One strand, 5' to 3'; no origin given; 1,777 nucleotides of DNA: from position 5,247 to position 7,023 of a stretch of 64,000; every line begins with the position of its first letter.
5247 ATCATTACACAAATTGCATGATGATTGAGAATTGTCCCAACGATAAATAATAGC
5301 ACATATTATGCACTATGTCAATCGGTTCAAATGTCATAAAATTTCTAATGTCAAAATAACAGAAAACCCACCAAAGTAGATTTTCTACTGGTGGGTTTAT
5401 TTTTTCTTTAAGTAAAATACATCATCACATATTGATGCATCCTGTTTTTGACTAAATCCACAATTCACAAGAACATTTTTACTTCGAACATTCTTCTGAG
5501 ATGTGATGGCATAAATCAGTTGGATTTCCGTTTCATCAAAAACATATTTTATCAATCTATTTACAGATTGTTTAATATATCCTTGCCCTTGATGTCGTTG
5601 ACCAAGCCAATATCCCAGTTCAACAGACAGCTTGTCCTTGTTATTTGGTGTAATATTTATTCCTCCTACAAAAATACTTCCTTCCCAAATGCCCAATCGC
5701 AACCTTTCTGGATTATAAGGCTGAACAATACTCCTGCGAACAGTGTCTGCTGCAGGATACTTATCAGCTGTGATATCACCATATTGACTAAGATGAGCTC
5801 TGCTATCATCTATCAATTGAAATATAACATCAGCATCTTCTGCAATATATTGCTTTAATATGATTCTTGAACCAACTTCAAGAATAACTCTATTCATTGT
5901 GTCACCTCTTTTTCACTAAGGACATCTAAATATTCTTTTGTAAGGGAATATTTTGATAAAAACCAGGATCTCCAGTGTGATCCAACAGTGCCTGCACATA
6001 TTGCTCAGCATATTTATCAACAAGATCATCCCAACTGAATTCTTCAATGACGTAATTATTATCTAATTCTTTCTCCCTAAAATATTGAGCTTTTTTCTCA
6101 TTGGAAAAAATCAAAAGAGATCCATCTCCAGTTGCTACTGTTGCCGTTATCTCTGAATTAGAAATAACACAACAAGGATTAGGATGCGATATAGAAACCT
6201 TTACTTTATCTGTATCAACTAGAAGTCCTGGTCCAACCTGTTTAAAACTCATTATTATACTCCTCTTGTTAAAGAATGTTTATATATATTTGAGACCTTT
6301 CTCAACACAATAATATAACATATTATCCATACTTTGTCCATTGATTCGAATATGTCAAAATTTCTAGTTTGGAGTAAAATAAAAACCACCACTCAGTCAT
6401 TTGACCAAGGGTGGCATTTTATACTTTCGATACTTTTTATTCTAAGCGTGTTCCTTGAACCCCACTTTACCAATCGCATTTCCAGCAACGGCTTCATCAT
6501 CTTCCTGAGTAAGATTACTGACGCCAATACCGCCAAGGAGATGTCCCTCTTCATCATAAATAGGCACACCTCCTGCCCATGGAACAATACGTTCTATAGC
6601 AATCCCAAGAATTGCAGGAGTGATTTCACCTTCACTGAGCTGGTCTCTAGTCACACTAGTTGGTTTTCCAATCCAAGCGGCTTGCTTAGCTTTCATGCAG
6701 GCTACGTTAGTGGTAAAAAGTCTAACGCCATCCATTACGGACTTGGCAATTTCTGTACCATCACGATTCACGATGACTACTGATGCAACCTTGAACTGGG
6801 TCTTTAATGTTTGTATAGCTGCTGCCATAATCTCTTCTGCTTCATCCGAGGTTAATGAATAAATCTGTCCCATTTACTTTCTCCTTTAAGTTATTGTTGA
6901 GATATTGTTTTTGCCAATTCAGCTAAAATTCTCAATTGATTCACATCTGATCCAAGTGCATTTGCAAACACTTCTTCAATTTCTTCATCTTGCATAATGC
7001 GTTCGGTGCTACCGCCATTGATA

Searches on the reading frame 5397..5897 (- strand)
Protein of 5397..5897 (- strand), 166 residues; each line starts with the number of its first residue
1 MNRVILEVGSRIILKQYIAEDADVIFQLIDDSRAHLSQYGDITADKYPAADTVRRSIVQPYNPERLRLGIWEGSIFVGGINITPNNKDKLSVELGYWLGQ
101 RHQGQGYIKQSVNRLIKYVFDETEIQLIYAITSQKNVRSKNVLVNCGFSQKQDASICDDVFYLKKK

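Call 9: search_protein_families(library=pfam, proteins=[window:5397-5897:-], max_evalue=0.01)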
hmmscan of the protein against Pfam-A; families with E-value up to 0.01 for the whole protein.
window:5397-5897:- (166 aa): 4 families
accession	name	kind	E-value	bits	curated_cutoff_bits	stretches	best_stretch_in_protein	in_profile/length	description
PF13302.13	Acetyltransf_3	-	3.6e-19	70.3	25.4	1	11-148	1-137/138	Acetyltransferase (GNAT) domain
PF00583.31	Acetyltransf_1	-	2.7e-08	34.5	20.7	1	60-148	25-116/116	Acetyltransferase (GNAT) family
PF13420.13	Acetyltransf_4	-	0.002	18.6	24.3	1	88-153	73-139/155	Acetyltransferase (GNAT) domain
PF13523.12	Acetyltransf_8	-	0.0027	17.8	27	1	91-152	79-141/145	Acetyltransferase (GNAT) domain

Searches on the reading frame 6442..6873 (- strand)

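Call 7: search_protein_families(library=phrogs, proteins=[window:6442-6873:-], max_evalue=0.001)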
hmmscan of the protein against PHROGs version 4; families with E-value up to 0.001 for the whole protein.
window:6442-6873:- (143 aa): 0 families

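Call 8: search_protein_families(library=pfam, proteins=[window:6442-6873:-], max_evalue=0.01)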
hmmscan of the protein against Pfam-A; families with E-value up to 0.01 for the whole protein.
window:6442-6873:- (143 aa): 1 family
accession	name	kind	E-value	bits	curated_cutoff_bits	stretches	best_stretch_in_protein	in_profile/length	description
PF03928.20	HbpS-like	-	7.9e-23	81.3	25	1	7-134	1-127/128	Haem degrading protein HbpS-like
